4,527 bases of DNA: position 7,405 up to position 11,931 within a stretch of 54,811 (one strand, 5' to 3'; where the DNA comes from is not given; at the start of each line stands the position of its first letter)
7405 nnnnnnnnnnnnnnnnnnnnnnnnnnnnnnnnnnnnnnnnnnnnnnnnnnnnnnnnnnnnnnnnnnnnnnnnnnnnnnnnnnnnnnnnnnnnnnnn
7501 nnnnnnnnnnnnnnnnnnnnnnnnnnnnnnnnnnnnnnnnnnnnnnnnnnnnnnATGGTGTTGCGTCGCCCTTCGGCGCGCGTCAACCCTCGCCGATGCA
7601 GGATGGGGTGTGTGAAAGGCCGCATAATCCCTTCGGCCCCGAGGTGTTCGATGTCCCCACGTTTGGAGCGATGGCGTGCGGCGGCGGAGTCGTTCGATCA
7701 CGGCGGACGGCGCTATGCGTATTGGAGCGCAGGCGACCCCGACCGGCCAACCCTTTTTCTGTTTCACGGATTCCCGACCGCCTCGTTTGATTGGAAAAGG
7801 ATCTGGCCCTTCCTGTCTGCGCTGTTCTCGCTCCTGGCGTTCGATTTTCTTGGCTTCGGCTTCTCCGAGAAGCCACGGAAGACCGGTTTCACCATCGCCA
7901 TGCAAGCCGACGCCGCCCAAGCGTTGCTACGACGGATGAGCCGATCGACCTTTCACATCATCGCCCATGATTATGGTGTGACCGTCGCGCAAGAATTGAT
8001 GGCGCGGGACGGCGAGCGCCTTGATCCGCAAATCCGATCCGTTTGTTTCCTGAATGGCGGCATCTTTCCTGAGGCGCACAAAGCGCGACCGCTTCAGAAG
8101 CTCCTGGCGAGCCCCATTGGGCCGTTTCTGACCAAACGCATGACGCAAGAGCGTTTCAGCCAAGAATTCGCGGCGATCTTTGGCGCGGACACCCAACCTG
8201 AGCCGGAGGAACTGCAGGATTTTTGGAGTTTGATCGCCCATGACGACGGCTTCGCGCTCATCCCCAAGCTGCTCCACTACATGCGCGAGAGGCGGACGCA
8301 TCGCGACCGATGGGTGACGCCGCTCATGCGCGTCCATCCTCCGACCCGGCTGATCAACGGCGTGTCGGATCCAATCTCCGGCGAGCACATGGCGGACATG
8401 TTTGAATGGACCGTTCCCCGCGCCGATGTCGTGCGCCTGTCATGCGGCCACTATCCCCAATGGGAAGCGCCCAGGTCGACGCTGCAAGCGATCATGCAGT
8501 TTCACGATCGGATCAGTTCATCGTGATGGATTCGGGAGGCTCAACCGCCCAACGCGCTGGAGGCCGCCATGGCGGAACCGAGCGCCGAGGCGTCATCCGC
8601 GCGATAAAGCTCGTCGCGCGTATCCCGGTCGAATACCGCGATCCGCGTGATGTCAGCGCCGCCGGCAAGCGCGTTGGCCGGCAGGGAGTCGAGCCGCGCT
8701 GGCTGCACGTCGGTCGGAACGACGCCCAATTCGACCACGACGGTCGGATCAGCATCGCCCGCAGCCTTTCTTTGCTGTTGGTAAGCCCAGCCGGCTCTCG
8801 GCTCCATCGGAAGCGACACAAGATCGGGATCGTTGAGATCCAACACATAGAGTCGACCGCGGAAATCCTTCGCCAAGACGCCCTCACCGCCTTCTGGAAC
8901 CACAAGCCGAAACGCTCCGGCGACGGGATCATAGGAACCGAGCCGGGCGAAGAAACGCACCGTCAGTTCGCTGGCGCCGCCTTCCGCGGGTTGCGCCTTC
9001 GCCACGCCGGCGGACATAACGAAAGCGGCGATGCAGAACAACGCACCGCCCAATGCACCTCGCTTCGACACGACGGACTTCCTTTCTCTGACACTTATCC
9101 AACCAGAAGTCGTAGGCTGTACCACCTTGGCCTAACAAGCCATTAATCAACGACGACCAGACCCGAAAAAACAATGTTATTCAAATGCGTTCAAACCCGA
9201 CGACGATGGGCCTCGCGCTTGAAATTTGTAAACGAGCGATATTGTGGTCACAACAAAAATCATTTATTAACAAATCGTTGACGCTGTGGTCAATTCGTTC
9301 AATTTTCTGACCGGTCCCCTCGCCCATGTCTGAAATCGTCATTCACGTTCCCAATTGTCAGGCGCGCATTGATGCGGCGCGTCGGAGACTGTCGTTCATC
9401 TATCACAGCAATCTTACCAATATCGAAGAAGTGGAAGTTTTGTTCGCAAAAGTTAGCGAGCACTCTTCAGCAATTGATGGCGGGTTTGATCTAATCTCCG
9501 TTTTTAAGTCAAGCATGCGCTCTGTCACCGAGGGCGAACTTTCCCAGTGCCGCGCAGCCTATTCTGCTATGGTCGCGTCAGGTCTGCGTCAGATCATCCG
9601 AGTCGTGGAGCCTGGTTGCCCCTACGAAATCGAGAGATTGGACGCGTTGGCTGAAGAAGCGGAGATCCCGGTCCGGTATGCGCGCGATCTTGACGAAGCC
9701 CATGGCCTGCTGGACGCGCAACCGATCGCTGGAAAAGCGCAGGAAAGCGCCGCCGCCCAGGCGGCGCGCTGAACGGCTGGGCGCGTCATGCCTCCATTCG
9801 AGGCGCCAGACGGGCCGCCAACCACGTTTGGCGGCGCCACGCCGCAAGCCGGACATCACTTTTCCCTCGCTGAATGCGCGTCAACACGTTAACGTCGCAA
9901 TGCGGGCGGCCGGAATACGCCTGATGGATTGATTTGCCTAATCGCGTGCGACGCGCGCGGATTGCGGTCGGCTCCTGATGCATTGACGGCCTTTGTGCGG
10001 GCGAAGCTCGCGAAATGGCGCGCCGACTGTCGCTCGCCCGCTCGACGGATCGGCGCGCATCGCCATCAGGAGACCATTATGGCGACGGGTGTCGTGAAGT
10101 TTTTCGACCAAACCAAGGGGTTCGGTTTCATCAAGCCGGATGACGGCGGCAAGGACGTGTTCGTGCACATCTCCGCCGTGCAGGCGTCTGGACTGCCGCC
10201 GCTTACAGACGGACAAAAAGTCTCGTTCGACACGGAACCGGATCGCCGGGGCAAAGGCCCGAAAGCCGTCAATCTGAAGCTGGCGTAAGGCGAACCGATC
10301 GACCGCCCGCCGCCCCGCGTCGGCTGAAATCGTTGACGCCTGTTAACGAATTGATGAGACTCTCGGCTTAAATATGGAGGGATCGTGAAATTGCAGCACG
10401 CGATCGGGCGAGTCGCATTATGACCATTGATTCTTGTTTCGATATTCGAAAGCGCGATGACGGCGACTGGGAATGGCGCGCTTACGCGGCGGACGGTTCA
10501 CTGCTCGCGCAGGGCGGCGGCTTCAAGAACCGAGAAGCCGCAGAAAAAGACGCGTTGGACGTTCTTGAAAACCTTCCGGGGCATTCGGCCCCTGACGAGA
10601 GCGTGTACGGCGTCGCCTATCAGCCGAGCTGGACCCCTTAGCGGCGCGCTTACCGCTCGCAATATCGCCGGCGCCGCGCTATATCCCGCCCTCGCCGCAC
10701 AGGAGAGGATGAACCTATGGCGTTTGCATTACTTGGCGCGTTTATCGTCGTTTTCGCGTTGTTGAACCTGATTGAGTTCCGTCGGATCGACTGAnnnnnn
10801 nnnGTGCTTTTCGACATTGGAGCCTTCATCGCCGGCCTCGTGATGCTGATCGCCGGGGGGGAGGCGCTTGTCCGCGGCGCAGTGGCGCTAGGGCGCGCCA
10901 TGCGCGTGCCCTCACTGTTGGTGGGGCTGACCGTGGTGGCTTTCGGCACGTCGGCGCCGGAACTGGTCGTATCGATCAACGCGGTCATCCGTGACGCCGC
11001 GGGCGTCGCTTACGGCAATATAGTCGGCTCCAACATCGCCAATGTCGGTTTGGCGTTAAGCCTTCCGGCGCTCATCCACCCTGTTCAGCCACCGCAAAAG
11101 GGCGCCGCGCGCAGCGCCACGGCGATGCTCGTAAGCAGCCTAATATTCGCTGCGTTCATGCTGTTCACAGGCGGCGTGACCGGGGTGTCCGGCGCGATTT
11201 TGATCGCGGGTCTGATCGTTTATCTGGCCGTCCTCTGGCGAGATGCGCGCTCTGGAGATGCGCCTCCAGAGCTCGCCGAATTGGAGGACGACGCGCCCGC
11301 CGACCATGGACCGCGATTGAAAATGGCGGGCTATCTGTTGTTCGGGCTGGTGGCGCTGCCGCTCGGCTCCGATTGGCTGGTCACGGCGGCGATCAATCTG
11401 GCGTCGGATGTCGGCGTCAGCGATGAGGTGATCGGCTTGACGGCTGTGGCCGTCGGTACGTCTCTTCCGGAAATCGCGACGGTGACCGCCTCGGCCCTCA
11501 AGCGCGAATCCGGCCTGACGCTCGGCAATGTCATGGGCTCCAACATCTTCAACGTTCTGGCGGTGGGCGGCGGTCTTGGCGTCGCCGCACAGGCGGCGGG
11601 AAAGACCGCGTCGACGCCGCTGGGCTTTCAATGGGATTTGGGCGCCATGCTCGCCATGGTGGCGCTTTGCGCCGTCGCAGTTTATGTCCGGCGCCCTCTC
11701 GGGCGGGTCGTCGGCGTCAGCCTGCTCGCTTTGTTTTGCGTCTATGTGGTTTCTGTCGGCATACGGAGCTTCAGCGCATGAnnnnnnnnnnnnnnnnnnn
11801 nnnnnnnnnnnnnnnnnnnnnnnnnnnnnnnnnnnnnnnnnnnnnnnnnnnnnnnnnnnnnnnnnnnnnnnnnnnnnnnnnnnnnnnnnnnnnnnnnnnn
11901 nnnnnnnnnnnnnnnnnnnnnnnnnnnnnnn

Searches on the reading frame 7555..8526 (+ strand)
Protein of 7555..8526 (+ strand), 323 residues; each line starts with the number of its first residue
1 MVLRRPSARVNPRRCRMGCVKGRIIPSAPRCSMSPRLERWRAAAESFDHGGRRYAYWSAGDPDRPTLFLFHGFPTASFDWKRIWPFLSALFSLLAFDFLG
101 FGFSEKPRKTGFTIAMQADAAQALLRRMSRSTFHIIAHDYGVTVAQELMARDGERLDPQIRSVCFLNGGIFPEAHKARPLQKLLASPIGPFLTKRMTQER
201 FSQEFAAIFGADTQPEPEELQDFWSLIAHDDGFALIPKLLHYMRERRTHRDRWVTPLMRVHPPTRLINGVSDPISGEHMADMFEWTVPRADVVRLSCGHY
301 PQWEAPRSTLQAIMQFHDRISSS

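Call 76: search_protein_families(library=pfam, proteins=[window:7555-8526:+], max_evalue=0.000001)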
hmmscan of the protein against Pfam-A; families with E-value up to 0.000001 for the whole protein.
window:7555-8526:+ (323 aa): 2 families
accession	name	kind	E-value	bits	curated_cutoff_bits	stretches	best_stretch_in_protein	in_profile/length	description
PF00561.26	Abhydrolase_1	-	5.9e-18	65.9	25.8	1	65-306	1-245/245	alpha/beta hydrolase fold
PF12697.13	Abhydrolase_6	-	4.2e-14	54.2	26.3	1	68-307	2-212/217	Alpha/beta hydrolase family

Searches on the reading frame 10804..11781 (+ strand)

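Call 76: search_protein_families(library=pfam, proteins=[window:10804-11781:+], max_evalue=0.000001)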
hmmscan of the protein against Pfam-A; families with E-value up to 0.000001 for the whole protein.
window:10804-11781:+ (325 aa): 1 family
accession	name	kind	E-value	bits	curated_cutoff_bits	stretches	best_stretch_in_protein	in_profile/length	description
PF01699.29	Na_Ca_ex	-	5.7e-53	179.4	24.9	2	5-145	3-150/151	Sodium/calcium exchanger protein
